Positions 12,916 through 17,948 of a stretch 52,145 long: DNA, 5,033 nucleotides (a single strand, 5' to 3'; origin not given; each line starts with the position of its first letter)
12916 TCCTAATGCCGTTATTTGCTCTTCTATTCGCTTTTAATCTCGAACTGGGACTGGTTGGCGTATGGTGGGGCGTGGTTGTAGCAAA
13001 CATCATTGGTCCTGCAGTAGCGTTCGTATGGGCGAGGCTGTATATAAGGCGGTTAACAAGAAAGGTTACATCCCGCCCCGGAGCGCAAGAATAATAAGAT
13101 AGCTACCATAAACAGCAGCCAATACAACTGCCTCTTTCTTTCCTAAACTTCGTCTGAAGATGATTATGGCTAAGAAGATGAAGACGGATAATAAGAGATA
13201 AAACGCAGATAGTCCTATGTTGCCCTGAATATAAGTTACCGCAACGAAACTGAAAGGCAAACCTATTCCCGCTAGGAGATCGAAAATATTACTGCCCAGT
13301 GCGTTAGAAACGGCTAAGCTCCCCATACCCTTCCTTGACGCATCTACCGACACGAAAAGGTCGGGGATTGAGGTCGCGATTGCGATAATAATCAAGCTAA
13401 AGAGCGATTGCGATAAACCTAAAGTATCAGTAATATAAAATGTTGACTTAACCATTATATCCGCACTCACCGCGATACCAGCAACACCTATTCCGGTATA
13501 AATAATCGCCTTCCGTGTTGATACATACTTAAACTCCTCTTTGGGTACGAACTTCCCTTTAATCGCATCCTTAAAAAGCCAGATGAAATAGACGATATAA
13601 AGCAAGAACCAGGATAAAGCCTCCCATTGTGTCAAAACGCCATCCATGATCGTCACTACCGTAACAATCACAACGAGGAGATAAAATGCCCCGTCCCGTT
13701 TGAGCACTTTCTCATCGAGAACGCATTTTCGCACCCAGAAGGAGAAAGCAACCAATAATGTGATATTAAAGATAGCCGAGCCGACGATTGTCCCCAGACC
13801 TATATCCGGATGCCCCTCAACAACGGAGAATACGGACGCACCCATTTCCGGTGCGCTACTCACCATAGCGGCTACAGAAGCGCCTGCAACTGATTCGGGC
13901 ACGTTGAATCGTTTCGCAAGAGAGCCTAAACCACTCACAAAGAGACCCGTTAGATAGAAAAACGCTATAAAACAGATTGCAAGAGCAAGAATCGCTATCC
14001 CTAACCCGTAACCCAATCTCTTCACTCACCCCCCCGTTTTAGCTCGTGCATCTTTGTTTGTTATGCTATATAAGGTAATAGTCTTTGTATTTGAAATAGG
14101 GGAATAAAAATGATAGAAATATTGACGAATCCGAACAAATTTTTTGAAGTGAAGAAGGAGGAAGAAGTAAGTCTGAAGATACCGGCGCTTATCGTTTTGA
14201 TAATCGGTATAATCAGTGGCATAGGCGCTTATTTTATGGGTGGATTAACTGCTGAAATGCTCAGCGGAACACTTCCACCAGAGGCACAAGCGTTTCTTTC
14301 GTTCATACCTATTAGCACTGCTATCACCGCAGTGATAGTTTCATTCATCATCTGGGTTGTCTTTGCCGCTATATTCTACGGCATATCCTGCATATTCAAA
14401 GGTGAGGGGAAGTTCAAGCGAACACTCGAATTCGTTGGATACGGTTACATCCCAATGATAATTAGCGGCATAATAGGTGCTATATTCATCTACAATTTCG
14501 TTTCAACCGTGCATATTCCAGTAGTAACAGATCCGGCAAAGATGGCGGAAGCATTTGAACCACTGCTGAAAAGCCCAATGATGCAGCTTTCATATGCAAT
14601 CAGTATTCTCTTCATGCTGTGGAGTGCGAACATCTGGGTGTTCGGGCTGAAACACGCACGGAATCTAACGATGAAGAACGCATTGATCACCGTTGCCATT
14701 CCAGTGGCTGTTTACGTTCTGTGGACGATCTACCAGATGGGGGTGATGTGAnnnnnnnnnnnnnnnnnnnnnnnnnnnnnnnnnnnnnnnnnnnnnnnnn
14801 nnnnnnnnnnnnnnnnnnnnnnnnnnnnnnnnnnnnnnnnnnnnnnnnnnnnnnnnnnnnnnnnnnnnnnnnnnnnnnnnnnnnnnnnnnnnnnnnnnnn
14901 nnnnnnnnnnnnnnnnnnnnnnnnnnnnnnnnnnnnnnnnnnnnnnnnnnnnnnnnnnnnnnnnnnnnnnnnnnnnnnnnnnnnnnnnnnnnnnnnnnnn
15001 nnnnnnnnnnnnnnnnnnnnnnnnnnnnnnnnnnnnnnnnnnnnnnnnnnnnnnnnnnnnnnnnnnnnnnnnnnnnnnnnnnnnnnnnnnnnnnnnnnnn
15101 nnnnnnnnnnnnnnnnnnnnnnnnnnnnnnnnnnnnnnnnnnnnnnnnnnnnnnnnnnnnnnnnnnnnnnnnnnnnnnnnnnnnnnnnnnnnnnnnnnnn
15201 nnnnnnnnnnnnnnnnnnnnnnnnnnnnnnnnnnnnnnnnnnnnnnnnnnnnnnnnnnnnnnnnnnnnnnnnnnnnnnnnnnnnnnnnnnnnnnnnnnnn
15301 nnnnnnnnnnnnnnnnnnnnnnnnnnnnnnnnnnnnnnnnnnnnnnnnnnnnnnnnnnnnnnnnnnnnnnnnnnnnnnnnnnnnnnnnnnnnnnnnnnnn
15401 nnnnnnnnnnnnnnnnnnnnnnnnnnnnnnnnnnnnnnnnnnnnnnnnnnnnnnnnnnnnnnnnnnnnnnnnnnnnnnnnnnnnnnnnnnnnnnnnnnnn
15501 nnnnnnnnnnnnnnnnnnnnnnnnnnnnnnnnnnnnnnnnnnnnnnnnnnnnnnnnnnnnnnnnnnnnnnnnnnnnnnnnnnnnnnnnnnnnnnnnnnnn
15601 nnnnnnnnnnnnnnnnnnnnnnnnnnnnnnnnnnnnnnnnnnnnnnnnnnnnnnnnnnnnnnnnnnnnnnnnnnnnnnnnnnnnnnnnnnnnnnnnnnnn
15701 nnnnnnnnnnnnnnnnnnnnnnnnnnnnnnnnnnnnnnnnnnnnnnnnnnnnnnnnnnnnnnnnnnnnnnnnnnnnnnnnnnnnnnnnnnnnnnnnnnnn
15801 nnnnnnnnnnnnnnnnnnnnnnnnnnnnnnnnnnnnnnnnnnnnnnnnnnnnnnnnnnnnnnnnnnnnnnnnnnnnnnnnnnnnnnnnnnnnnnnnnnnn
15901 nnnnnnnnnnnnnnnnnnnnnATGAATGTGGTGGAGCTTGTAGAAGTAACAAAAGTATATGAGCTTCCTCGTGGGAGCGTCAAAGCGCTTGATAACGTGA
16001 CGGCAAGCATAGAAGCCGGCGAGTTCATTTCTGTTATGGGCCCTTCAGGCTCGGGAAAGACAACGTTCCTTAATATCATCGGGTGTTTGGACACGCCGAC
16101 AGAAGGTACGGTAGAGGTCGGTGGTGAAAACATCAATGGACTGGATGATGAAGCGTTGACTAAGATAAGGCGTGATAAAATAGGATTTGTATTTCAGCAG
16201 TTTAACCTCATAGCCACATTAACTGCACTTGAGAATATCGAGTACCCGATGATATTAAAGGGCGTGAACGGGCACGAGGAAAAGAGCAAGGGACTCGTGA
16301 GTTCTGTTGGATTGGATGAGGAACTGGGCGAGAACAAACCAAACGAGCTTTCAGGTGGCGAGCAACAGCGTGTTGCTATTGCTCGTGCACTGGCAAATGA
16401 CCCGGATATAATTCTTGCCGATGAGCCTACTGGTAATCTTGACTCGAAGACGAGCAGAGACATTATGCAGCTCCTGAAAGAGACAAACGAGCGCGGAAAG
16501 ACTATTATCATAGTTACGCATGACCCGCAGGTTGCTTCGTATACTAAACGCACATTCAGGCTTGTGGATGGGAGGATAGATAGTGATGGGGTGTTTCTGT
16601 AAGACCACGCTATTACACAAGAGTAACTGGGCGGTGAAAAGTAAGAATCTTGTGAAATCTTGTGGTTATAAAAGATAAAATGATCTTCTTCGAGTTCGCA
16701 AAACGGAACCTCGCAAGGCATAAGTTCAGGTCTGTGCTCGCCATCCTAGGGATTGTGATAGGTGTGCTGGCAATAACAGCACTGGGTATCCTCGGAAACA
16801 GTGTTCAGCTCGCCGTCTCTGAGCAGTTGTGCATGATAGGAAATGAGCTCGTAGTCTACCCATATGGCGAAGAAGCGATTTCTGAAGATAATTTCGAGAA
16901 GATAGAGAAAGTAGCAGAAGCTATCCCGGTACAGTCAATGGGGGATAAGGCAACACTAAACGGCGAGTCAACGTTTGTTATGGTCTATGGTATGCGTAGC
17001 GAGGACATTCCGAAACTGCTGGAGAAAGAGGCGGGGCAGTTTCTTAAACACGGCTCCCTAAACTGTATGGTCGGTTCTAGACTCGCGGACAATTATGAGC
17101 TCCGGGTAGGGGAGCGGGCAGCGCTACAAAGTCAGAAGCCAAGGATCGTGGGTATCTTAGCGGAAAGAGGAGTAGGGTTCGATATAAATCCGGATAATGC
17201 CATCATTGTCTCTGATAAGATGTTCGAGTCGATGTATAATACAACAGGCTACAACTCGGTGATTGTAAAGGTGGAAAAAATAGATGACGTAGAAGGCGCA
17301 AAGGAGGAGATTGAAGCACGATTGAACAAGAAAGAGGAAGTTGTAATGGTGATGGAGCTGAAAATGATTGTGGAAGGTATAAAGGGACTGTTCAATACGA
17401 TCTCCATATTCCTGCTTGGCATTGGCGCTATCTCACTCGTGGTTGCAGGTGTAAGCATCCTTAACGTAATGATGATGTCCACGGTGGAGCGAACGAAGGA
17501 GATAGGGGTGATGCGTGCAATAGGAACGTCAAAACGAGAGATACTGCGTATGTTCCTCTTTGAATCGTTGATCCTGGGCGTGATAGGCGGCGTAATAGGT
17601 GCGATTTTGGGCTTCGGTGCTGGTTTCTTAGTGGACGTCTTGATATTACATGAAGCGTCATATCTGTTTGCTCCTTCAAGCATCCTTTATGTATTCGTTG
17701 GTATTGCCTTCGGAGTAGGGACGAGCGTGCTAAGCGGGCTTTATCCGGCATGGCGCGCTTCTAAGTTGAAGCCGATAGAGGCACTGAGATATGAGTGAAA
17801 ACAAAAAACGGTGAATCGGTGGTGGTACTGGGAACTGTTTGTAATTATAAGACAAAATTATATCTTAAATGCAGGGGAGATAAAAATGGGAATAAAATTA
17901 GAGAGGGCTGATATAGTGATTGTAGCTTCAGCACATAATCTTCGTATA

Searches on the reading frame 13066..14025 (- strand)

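Call 38: search_protein_families(library=pfam, proteins=[window:13066-14025:-], max_evalue=0.000001)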
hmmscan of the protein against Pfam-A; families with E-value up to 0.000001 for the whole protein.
window:13066-14025:- (319 aa): 1 family
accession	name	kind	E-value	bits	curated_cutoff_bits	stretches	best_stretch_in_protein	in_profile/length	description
PF01699.29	Na_Ca_ex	-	2.2e-48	164.5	24.9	2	11-151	2-150/151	Sodium/calcium exchanger protein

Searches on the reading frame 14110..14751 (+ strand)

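Call 38: search_protein_families(library=pfam, proteins=[window:14110-14751:+], max_evalue=0.000001)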
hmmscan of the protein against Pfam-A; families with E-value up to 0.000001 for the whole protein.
window:14110-14751:+ (213 aa): 1 family
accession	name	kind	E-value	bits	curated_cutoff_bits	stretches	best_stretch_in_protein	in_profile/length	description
PF04893.22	Yip1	-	1.8e-29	103.2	28.6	1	2-204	1-168/173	Yip1 domain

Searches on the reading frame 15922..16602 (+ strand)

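Call 39: search_protein_families(library=pfam, proteins=[window:15922-16602:+], max_evalue=0.000001)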
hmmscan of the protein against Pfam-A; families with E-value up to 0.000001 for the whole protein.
window:15922-16602:+ (226 aa): 3 families
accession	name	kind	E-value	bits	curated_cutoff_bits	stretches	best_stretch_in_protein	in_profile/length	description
PF00005.33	ABC_tran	-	2.6e-32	112.7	25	1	23-170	1-136/137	ABC transporter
PF13304.12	AAA_21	-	2.3e-09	38.2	27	0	141-204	236-302/304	AAA domain, putative AbiEii toxin, Type IV TA system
PF02463.25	SMC_N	-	7e-08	32.6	40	0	110-213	111-210/220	RecF/RecN/SMC N terminal domain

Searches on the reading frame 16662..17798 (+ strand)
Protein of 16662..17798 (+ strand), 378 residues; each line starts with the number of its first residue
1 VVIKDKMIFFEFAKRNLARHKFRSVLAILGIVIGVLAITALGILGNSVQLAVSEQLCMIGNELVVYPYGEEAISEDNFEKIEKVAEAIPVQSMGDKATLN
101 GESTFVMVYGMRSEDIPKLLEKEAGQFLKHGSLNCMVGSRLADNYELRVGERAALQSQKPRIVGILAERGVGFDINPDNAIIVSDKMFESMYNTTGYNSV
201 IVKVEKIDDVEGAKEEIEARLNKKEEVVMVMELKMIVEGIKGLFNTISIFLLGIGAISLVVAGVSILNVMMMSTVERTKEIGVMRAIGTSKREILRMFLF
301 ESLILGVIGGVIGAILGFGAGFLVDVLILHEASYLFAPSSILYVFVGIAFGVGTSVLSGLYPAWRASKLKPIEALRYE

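Call 39: search_protein_families(library=pfam, proteins=[window:16662-17798:+], max_evalue=0.000001)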
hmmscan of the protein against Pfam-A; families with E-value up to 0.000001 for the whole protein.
window:16662-17798:+ (378 aa): 2 families
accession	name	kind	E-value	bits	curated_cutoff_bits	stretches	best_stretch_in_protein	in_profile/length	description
PF12704.14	MacB_PCD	-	1.1e-22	81.8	27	1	24-219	1-206/207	MacB-like periplasmic core domain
PF02687.27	FtsX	-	1.4e-21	77.2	25.5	1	254-371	3-120/120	FtsX-like permease C-terminal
